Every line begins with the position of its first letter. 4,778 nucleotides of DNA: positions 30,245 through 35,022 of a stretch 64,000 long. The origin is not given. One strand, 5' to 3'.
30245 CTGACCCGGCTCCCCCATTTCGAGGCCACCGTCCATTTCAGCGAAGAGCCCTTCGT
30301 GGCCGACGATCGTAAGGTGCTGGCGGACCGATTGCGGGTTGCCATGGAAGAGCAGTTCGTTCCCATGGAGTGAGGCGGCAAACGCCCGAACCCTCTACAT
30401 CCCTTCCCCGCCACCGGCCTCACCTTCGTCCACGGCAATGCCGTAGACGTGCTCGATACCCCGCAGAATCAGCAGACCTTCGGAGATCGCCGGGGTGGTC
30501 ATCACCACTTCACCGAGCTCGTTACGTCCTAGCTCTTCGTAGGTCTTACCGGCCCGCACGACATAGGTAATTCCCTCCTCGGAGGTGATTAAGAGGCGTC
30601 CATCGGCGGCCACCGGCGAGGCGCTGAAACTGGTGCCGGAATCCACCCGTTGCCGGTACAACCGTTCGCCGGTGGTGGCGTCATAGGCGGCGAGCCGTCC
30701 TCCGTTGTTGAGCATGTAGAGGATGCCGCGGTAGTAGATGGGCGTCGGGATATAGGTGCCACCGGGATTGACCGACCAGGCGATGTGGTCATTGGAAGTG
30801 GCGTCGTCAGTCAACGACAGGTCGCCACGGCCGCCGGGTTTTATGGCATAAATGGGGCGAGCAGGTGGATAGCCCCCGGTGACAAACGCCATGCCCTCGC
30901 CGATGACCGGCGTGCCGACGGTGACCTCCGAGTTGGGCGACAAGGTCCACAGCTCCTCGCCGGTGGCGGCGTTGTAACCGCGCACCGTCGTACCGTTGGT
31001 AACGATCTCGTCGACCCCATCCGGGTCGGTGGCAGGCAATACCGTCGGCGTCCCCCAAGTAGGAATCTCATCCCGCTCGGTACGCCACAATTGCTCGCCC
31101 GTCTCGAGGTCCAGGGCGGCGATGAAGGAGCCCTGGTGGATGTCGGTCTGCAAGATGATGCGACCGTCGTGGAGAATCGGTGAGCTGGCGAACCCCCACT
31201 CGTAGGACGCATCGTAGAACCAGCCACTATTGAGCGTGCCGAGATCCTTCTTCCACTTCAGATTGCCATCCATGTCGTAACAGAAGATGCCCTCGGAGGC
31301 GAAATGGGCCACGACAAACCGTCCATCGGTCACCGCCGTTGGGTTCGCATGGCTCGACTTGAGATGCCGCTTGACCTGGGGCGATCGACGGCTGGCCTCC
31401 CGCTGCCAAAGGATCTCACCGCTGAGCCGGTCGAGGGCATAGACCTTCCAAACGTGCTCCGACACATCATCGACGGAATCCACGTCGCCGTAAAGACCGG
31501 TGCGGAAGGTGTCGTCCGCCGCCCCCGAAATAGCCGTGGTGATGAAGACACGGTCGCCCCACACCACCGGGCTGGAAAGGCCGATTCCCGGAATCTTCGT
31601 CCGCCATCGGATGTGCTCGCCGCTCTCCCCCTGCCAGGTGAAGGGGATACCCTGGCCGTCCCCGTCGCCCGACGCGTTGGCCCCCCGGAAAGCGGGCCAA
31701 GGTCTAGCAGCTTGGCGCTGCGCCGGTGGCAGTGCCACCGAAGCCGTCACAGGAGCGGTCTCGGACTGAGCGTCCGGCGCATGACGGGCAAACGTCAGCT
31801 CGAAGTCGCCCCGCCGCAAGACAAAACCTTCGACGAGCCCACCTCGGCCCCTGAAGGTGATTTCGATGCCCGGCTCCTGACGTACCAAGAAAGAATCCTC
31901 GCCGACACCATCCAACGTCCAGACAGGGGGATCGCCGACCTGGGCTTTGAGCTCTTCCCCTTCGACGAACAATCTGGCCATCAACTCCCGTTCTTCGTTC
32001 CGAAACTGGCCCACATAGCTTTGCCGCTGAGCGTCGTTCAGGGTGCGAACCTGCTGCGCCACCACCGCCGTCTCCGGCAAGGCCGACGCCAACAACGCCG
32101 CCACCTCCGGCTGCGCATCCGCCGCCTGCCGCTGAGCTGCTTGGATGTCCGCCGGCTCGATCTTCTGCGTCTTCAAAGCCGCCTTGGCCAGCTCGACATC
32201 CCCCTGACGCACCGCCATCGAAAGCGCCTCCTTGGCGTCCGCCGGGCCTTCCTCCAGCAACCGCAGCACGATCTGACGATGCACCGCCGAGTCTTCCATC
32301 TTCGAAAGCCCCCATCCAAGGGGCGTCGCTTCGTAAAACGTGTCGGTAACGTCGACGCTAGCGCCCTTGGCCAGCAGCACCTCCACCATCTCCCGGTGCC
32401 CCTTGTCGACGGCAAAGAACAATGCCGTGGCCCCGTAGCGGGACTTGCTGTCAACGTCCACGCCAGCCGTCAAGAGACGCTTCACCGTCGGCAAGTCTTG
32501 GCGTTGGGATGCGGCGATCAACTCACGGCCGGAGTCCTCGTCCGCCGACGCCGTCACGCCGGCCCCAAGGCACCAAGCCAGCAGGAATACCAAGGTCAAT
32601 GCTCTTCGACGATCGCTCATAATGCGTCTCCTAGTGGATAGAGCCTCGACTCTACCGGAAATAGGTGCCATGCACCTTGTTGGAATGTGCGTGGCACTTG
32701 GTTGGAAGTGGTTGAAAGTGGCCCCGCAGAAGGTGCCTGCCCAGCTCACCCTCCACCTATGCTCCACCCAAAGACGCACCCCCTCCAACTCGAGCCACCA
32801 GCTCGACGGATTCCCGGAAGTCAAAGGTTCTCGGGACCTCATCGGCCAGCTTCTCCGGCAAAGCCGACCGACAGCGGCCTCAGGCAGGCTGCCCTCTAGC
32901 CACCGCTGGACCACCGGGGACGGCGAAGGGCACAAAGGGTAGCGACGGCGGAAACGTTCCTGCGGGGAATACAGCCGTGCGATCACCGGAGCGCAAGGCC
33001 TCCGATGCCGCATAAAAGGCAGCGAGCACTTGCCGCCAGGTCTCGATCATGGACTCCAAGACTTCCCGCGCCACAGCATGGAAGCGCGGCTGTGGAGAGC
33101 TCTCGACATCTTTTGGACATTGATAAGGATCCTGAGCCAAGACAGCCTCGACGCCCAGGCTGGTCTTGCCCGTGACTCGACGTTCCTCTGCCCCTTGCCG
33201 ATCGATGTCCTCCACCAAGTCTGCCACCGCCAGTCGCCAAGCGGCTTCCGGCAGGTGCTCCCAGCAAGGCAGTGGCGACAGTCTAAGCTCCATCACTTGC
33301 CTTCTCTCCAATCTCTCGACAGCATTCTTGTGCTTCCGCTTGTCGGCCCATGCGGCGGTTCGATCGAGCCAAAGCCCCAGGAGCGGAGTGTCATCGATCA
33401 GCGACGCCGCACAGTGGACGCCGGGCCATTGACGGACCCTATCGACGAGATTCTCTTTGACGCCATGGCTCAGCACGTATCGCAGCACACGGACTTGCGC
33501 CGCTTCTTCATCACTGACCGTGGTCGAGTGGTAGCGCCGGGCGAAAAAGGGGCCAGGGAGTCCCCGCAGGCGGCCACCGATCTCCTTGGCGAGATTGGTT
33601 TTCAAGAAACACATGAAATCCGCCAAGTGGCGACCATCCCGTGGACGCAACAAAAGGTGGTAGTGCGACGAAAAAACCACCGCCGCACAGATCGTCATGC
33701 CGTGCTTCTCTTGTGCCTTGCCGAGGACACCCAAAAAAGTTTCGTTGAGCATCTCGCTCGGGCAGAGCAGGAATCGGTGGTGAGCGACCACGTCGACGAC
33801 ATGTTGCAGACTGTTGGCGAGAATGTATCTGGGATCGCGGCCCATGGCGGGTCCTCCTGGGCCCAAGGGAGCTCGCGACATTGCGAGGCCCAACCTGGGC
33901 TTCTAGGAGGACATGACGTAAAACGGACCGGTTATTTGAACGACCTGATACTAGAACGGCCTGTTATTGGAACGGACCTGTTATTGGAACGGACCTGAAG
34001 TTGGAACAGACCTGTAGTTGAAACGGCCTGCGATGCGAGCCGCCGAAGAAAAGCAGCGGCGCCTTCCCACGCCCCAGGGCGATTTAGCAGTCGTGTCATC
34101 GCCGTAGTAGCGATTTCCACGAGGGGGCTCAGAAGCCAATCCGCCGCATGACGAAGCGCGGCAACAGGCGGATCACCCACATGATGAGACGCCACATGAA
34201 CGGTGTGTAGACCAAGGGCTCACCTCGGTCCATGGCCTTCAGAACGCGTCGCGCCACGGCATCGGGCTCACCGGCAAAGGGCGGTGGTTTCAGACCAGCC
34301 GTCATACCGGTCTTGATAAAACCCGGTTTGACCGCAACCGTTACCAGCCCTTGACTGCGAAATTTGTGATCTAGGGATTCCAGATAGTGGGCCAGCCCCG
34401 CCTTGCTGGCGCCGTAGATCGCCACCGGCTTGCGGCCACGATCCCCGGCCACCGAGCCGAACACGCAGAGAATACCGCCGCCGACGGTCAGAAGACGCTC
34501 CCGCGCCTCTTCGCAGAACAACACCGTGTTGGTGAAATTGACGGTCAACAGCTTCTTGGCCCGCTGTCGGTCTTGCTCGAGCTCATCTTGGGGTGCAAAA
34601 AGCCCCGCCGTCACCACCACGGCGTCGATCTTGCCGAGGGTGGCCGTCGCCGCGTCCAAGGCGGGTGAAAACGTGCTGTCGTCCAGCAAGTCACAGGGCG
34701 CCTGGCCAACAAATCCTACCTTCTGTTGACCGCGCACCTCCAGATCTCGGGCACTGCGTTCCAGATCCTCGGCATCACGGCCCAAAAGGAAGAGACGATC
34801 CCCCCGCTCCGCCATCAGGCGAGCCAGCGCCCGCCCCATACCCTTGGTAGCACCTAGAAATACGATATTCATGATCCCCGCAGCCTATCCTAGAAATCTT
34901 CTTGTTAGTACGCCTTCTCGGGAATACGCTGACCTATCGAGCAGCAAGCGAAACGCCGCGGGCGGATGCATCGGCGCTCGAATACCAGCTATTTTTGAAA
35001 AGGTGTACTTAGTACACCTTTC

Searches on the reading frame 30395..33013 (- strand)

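Call 10: search_protein_families(library=pfam, proteins=[window:30395-33013:-], max_evalue=0.001)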
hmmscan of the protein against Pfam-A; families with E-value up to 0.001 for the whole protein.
window:30395-33013:- (872 aa): 8 families
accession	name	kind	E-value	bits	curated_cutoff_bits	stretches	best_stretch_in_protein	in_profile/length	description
PF13360.13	PQQ_2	-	6.1e-26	92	27.6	3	524-649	5-103/233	Outer membrane protein assembly factor BamB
PF12796.13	Ank_2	-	3.7e-19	69.5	27.3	2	166-253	2-80/90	Ankyrin repeats (3 copies)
PF00023.36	Ank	-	1.2e-09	38.3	21.1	1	193-224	1-32/33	Ankyrin repeat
PF01011.28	PQQ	-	1e-08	34.8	26.7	0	605-648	46-86/595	Glucose/ethanol/alcohol dehydrogenase, beta-propeller domain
PF13637.12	Ank_4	-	2.1e-08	34.6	22.7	1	167-214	3-50/50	Ankyrin repeats (many copies)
PF13857.12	Ank_5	-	2.8e-08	34.4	27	1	180-232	1-53/56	Ankyrin repeats (many copies)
PF13570.13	Beta-prop_ACSF4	-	2.9e-07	30.7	133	1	523-809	72-317/329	Beta-alanine-activating enzyme, beta-propeller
PF13606.12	Ank_3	-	5.4e-06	26.7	22.3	0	193-221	1-29/30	Ankyrin repeat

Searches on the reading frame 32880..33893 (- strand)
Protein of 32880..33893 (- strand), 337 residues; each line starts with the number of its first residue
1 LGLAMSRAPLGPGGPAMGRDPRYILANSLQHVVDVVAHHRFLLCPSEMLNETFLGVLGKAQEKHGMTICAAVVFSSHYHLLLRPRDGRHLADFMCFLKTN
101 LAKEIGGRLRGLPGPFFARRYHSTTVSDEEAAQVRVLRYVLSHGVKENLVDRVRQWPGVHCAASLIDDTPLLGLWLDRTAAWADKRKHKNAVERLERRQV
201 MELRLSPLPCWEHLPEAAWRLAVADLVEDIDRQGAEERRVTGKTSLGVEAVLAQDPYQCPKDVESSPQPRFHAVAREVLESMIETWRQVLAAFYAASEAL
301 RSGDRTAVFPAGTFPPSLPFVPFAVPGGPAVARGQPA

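Call 10: search_protein_families(library=pfam, proteins=[window:32880-33893:-], max_evalue=0.001)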
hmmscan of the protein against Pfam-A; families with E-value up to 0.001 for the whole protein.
window:32880-33893:- (337 aa): 1 family
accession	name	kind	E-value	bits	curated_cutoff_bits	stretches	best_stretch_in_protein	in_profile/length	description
PF01797.21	Y1_Tnp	-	1.2e-05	25.9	23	1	31-135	8-115/121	Transposase IS200 like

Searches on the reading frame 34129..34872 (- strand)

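Call 10: search_protein_families(library=pfam, proteins=[window:34129-34872:-], max_evalue=0.001)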
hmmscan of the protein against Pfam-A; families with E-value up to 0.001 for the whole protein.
window:34129-34872:- (247 aa): 4 families
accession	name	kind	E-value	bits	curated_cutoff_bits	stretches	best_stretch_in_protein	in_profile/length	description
PF00106.31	adh_short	-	1.7e-30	106.4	26.6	1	3-194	3-190/195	short chain dehydrogenase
PF13561.12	adh_short_C2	-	1.1e-25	91.1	27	1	7-196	1-186/236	Enoyl-(Acyl carrier protein) reductase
PF08659.16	KR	-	5e-10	40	22.6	1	5-186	5-178/180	KR domain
PF01370.27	Epimerase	-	0.00028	20.8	20.9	1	6-175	4-164/240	NAD dependent epimerase/dehydratase family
